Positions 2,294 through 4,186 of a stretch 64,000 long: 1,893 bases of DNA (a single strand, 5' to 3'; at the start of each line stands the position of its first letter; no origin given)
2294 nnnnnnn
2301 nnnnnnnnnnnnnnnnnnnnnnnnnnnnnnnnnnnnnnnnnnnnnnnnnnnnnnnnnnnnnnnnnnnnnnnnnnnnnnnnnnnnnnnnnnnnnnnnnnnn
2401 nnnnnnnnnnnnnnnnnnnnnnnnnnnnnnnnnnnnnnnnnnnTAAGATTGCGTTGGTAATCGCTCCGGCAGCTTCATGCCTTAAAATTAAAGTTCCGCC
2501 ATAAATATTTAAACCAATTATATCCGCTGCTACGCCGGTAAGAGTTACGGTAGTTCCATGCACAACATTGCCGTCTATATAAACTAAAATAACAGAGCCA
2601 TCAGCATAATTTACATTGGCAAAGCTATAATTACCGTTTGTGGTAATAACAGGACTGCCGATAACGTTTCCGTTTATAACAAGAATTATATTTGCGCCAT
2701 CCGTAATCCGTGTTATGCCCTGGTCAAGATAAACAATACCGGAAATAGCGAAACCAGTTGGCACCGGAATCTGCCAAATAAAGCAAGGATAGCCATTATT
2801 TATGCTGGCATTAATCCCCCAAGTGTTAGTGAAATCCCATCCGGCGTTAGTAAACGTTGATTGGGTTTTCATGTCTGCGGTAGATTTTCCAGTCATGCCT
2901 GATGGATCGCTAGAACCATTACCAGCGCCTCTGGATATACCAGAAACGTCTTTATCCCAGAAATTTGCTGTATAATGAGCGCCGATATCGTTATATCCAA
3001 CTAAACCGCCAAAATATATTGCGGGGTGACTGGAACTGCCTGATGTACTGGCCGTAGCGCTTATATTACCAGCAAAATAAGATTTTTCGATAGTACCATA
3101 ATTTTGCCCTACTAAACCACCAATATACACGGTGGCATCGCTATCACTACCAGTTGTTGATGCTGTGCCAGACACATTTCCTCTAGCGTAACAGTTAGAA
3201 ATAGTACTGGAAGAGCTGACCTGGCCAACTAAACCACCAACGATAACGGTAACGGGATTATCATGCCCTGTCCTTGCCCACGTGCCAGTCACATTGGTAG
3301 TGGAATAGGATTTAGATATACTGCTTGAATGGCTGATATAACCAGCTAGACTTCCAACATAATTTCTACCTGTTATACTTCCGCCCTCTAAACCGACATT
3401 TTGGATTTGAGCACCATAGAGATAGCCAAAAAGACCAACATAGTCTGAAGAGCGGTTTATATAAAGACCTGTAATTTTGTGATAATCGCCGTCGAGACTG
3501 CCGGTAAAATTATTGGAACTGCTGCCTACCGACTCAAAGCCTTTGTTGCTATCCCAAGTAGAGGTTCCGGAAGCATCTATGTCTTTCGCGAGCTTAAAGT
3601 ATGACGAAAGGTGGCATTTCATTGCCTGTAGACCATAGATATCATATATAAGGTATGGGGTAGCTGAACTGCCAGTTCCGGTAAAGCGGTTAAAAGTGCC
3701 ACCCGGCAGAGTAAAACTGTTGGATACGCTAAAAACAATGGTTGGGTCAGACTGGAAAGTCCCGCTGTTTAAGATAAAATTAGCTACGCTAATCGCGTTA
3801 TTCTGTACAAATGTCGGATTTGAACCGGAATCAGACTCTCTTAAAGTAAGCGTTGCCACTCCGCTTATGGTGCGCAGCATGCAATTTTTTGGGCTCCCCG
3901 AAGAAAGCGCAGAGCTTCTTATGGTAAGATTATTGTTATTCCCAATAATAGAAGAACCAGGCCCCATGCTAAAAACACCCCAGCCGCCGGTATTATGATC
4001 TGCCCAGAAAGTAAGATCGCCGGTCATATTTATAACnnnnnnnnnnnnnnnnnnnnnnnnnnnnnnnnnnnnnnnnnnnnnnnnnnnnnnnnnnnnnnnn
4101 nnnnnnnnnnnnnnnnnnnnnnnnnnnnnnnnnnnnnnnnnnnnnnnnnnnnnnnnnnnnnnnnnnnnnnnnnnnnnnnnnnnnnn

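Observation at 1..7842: Two-partner secretion locus with a giant (over 1940 aa in window, truncated) FHA-like TpsA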

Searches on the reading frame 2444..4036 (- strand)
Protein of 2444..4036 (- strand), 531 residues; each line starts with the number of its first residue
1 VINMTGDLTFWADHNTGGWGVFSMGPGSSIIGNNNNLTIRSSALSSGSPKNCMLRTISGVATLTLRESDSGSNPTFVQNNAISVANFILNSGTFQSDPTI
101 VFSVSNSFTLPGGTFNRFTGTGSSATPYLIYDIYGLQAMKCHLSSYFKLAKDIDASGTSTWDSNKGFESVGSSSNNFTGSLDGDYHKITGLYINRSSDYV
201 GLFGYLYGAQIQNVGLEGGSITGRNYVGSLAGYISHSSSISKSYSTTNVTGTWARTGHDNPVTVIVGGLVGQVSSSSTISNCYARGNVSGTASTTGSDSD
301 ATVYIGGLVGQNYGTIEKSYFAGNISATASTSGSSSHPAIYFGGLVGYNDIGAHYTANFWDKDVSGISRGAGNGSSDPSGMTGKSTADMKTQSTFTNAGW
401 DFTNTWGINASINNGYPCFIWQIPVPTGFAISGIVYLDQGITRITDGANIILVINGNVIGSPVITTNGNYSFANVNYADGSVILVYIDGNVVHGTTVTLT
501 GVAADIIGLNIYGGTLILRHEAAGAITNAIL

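Call 53: predict_structure(alignment_id=A1)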
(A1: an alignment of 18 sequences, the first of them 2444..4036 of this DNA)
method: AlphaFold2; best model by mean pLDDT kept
length: 531 residues; sequences in the alignment: 18
mean_pLDDT: 76.6   pTM: 0.75
mean pLDDT of the five models: 76.6, 76.1, 75.6, 75.2, 73.9
residues with pLDDT >= 90: 254; 70-90: 92; 50-70: 76; < 50: 109
segments of 3 or more residues with pLDDT < 50: 17-20, 44-70, 426-432, 471-531
pLDDT, mean of each block of 10 residues (from residue 1): 72 54 58 68 49 33 45 64 82 81 86 88 96 96 97 94 94 97 96 97 98 98 98 98 98 84 96 98 98 81 96 97 95 75 94 94 95 74 97 95 88 88 55 55 60 52 52 41 38 30 32 34 34 33
secondary structure, 60 per line:
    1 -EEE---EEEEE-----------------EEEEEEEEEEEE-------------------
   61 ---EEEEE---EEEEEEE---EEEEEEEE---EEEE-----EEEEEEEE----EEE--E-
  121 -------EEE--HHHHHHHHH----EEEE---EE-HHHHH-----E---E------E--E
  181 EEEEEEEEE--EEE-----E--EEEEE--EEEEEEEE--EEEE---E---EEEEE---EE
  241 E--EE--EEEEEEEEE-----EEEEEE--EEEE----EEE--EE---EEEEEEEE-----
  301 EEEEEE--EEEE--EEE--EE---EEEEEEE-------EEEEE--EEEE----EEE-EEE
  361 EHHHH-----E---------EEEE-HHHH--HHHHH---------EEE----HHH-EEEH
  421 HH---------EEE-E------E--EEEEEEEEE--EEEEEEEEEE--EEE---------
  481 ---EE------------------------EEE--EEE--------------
elements in order: E2-4 E8-12 E30-41 E64-68 E72-78 E82-89 E93-96 E102-109 E114-116 E128-130 H133-141 E146-149 H156-160 E180-189 E192-194 E203-207 E210-217 E220-223 E231-235 E239-241 E248-256 E262-267 E270-273 E278-280 E288-295 E301-306 E309-312 E315-317 E325-331 E339-343 E346-349 E354-356 E358-361 H362-365 E381-384 H386-389 H392-396 E406-408 E417-419 E432-434 E446-454 E457-466 E469-471 E510-512 E515-517

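Call 55: fold_search(model_id=the predicted structure, library=pdb)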
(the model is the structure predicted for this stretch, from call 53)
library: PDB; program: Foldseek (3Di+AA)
matches with E <= 10: 102; with E <= 0.001: 1
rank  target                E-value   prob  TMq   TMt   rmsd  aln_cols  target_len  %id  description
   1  3n6z                  4.7e-09  1.00  0.41  0.61   6.0       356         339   22  Crystal structure of a putative immunoglobulin A1 protease (BACOVA_03286) from Bacteroides ovatus at 1.30 A resolution (released 2010-07-21)
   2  7uvl_P                2.5e-03  1.00  0.27  0.13   9.5       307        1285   17  IgA1 Protease with IgA1 substrate (released 2022-11-23)
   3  7uvk                  2.8e-03  1.00  0.29  0.13  11.9       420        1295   15  G. haemolysans IgA1 protease (released 2022-11-23)
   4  7jgj_A                5.1e-03  1.00  0.26  0.12   7.4       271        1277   19  IgA1 Protease in complex with neutralizing mAb (released 2020-12-09)
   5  6xja_P                3.8e-02  0.99  0.29  0.14   6.8       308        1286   15  Streptococcus Pneumoniae IgA1 Protease with IgA1 substrate (released 2021-01-20)
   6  6xjb                  8.9e-02  1.00  0.31  0.14   4.9       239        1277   22  IgA1 Protease (released 2020-12-09)
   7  9h78_B                3.2e-01  0.04  0.11  0.15  16.0       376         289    9  [FeS] cluster-loaded SMS complex from M. jannaschii (released 2025-06-04)
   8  4xn0                  4.7e-01  0.07  0.15  0.14  14.4       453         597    9  Tailspike protein mutant E372A of E. coli bacteriophage HK620 (released 2016-01-27)
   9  9cdu_A                1.0e+00  0.06  0.15  0.17  15.2       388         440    9  Crystal Structure of Rhombotarget A-peptide Complex (released 2025-07-02)
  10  5lw3                  1.0e+00  0.03  0.13  0.16  15.9       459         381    9  Azotobacter vinelandii Mannuronan C-5 epimerase AlgE6 A-module (released 2017-10-25)
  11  6eio                  1.2e+00  0.01  0.07  0.11  19.7       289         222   12  Crystal structure of an ice binding protein from an Antarctic Biological Consortium (released 2018-03-28)
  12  7vz3_A                1.5e+00  0.02  0.11  0.09  17.0       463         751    9  Cryo-EM structure of Depo32, a Klebsiella phage depolymerase targets the K2 serotype K. pneumoniae (released 2023-08-30)
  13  4mxn_A                1.6e+00  0.02  0.08  0.13  16.1       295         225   10  Crystal structure of a putative glycosyl hydrolase (PARMER_00599) from Parabacteroides merdae ATCC 43184 at 1.95 A res (released 2013-10-23)
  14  5c1e                  1.6e+00  0.03  0.12  0.18  15.7       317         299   10  Crystal Structure of the Pectin Methylesterase from Aspergillus niger in Penultimately Deglycosylated Form (N-acetylgluc (released 2015-07-01)
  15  3p4g_B                1.6e+00  0.02  0.13  0.17  14.0       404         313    8  X-ray crystal structure of a hyperactive, Ca2+-dependent, beta-helical antifreeze protein from an Antarctic bacterium (released 2011-04-27)
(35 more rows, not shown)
